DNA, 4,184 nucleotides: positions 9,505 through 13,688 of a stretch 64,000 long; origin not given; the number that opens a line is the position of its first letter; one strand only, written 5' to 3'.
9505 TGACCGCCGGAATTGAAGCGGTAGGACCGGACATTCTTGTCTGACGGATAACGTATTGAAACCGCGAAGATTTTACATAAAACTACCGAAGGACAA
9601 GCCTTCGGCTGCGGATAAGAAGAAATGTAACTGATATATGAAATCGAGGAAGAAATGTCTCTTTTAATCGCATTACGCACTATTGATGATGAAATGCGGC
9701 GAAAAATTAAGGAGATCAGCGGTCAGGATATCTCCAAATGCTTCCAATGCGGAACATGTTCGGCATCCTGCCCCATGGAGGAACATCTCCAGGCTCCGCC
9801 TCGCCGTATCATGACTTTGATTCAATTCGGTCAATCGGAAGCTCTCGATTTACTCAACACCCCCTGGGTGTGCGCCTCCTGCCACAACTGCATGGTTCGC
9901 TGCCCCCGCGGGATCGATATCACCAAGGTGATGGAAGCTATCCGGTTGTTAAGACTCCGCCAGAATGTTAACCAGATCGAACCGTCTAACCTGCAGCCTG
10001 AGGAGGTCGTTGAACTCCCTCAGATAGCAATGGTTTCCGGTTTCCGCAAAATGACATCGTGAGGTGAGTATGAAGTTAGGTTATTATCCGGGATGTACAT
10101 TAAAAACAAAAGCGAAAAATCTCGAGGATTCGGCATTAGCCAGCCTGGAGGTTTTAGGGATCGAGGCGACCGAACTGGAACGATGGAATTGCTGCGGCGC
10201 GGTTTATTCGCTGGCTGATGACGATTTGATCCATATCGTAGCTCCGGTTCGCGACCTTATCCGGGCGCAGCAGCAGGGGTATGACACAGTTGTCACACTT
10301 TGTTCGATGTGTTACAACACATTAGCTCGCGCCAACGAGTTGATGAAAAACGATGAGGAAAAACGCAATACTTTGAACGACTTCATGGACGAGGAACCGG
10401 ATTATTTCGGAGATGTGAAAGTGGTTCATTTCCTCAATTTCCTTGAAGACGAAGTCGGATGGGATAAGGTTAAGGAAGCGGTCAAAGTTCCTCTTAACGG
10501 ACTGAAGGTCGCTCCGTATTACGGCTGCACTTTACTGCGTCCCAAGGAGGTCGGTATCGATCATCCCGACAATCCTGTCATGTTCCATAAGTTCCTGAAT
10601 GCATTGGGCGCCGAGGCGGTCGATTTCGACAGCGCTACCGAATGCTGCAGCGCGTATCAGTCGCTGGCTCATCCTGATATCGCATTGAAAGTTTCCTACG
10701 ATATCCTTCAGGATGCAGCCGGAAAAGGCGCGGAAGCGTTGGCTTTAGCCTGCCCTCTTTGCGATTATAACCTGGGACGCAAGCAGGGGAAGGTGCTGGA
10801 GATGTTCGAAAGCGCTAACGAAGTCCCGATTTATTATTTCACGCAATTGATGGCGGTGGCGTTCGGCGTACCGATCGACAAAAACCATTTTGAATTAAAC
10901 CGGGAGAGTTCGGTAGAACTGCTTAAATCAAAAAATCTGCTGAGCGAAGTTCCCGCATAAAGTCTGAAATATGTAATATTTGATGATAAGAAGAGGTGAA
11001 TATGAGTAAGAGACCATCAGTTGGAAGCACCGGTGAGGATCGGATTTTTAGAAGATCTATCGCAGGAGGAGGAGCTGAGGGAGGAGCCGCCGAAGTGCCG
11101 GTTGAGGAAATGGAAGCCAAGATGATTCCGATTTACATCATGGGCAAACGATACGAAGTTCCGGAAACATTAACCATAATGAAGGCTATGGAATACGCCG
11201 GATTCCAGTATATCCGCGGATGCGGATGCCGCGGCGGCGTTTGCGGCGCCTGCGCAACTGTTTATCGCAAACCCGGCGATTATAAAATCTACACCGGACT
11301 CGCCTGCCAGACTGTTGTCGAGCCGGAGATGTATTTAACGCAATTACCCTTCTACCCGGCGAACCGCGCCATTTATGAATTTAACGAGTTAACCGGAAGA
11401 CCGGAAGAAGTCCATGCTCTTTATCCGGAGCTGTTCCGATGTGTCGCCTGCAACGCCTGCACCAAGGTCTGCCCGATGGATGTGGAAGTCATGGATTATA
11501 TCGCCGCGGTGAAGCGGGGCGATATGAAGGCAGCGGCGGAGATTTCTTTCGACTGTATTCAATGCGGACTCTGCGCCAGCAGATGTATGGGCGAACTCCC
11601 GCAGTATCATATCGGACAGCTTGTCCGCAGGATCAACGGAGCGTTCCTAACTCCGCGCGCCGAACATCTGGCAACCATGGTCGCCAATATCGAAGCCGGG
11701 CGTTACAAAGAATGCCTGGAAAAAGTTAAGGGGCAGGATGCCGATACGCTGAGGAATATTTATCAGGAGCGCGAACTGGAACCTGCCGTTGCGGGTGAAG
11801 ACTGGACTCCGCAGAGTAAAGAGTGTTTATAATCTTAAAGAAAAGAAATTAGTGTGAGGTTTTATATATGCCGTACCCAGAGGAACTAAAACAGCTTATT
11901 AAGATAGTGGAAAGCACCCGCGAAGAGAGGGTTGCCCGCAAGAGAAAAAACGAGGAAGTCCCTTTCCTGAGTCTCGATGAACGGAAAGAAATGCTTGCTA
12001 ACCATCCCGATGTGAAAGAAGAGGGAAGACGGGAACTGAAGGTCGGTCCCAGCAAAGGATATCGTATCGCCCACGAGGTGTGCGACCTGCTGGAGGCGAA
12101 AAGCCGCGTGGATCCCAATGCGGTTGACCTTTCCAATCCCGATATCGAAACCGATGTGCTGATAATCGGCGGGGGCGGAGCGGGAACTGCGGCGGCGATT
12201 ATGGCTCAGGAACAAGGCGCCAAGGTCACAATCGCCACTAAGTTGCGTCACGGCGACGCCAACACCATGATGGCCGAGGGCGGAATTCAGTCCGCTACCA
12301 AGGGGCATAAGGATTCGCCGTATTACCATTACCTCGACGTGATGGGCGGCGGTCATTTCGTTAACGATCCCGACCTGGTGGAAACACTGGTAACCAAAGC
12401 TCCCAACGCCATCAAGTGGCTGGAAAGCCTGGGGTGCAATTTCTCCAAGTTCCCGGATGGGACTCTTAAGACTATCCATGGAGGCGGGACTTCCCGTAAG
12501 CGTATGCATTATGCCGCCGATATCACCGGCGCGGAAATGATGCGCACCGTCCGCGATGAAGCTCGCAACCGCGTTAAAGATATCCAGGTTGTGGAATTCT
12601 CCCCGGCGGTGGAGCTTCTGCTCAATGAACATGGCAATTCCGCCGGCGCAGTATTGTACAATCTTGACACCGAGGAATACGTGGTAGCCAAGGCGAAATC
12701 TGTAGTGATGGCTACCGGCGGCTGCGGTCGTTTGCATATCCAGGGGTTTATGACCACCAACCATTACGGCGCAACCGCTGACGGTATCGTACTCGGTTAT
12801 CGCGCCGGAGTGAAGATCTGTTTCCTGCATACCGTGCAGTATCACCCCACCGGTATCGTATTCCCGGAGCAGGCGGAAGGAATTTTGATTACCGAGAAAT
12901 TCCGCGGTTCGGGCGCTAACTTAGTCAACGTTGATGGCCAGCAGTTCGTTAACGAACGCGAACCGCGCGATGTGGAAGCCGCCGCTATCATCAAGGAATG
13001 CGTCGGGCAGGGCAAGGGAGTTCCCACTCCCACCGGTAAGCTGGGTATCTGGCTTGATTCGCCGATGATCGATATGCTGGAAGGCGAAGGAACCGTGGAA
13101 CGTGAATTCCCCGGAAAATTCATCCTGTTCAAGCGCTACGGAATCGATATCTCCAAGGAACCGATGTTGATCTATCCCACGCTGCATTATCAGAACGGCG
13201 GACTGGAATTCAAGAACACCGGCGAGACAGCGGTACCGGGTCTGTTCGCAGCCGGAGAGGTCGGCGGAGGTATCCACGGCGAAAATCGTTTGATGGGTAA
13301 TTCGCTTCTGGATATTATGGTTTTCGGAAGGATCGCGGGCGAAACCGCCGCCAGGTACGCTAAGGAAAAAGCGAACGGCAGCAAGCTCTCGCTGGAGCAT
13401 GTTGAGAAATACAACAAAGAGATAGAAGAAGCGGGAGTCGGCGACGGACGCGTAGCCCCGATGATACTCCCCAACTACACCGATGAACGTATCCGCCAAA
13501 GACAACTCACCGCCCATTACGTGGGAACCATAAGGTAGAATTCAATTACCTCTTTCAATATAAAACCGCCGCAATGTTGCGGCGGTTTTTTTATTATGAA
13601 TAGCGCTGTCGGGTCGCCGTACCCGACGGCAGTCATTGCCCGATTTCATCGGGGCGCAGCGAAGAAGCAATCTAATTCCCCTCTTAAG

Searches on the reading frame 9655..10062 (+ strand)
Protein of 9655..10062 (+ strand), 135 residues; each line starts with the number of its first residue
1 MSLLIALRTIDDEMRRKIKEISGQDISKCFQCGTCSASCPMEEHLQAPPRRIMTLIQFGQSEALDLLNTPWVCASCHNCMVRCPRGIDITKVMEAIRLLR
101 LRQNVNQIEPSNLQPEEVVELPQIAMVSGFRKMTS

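Call 27: search_protein_families(library=pfam, proteins=[window:9655-10062:+], max_evalue=0.001)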
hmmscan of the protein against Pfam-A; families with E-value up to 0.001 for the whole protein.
window:9655-10062:+ (135 aa): 9 families
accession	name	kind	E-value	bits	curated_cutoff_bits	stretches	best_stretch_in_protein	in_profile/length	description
PF13183.11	Fer4_8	-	3.1e-10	40.9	27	1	26-87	2-68/68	4Fe-4S dicluster domain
PF13534.11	Fer4_17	-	2.2e-09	38.1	22.2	1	28-88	1-61/61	4Fe-4S dicluster domain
PF13187.11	Fer4_9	-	1.2e-08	35.3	27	1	28-86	1-50/52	4Fe-4S dicluster domain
PF13237.11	Fer4_10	-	3e-07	30.7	25.5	1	25-84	5-53/53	4Fe-4S dicluster domain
PF12838.12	Fer4_7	-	2.4e-06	28.3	27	1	28-87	1-52/52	4Fe-4S dicluster domain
PF13484.11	Fer4_16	-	2.9e-06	28.4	30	0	17-41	41-65/66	4Fe-4S double cluster binding domain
PF13746.11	Fer4_18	-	5.6e-05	23.7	27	0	73-93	61-81/114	4Fe-4S dicluster domain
PF12797.12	Fer4_2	-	0.00047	20.4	24.5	0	25-40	6-21/22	4Fe-4S binding domain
PF25160.1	LdpA_Fe-S-bd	-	0.00095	19.3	27.6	0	27-42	26-41/49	LdpA Fe-S cluster-binding domain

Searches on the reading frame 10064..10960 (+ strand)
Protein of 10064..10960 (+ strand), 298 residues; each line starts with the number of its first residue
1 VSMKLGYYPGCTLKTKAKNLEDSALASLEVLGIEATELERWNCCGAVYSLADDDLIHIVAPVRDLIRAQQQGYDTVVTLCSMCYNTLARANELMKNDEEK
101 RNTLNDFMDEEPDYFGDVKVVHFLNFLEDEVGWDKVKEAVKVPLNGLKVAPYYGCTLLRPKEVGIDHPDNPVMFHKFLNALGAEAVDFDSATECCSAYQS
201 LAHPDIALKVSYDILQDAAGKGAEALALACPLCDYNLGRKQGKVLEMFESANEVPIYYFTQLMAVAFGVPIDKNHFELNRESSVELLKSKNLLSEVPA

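Call 27: search_protein_families(library=pfam, proteins=[window:10064-10960:+], max_evalue=0.001)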
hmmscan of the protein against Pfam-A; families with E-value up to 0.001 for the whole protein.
window:10064-10960:+ (298 aa): 1 family
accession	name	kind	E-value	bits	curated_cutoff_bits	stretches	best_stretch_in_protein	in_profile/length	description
PF02754.22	CCG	-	2.2e-18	66.6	20.6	2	6-87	2-84/85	Cysteine-rich domain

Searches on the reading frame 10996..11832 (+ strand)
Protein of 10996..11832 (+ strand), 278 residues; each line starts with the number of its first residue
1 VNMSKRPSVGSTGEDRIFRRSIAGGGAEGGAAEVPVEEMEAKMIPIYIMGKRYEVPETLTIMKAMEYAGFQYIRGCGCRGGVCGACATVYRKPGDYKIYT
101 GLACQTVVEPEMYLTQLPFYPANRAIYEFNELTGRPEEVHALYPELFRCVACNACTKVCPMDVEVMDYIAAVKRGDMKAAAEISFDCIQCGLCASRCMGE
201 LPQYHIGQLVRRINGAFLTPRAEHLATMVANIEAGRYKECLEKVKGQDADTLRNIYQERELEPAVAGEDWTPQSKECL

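Call 27: search_protein_families(library=pfam, proteins=[window:10996-11832:+], max_evalue=0.001)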
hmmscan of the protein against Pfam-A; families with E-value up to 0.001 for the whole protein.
window:10996-11832:+ (278 aa): 8 families
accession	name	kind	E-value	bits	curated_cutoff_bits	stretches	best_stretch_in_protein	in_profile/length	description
PF13183.11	Fer4_8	-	1.7e-08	35.3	27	1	83-163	8-68/68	4Fe-4S dicluster domain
PF13237.11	Fer4_10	-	5.5e-08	33.1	25.5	1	147-197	7-52/53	4Fe-4S dicluster domain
PF13187.11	Fer4_9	-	6.8e-08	32.9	27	1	148-198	1-48/52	4Fe-4S dicluster domain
PF13534.11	Fer4_17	-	1.6e-06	29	22.2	0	125-163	25-60/61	4Fe-4S dicluster domain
PF12838.12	Fer4_7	-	1.7e-06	28.8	27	1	148-198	1-49/52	4Fe-4S dicluster domain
PF14691.11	Fer4_20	-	1.2e-05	25.5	25.8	1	144-189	19-66/113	Dihydroprymidine dehydrogenase domain II, 4Fe-4S cluster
PF00111.32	Fer2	-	2.7e-05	24.5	21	1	50-108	5-76/77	2Fe-2S iron-sulfur cluster binding domain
PF00037.32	Fer4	-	0.00084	19.5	21.1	0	148-162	7-21/24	4Fe-4S binding domain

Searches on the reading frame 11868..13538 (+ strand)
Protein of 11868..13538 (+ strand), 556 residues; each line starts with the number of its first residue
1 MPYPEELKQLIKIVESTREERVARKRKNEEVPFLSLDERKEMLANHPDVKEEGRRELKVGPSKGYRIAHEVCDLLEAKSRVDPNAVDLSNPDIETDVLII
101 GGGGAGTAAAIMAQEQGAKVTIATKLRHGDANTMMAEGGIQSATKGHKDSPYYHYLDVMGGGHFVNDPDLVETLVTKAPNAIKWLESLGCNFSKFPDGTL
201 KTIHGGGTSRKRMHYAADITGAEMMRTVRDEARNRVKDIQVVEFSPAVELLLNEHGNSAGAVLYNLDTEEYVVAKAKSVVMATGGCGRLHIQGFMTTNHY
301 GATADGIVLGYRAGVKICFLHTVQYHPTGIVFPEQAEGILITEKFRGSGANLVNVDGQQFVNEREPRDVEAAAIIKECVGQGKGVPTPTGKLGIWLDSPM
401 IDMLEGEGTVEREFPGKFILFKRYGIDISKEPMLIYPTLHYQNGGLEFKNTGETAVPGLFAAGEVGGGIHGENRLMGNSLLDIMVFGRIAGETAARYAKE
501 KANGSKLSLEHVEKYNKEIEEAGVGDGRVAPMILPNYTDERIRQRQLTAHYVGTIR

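Call 27: search_protein_families(library=pfam, proteins=[window:11868-13538:+], max_evalue=0.001)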
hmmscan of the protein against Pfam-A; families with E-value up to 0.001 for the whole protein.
window:11868-13538:+ (556 aa): 7 families
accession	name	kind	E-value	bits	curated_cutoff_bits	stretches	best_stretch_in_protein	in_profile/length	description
PF00890.30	FAD_binding_2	-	4.2e-74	250.6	20.4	1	96-480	1-414/414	FAD binding domain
PF07992.20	Pyr_redox_2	-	4.5e-09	36.6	26.1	1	96-300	2-125/291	Pyridine nucleotide-disulphide oxidoreductase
PF03486.20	HI0933_like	-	1.2e-06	28.6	50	1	96-165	2-70/244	HI0933-like protein Rossmann domain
PF01266.30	DAO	-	1.2e-05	25.5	27.9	1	96-223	1-115/353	FAD dependent oxidoreductase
PF12831.13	FAD_oxidored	-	1.8e-05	24.7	27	1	96-123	1-28/416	FAD dependent oxidoreductase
PF01262.27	AlaDh_PNT_C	-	0.00058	19.8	23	0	95-123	29-57/214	Alanine dehydrogenase/PNT, C-terminal domain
PF01134.28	GIDA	-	0.00084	18.9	22.1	1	96-125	1-30/391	Glucose inhibited division protein A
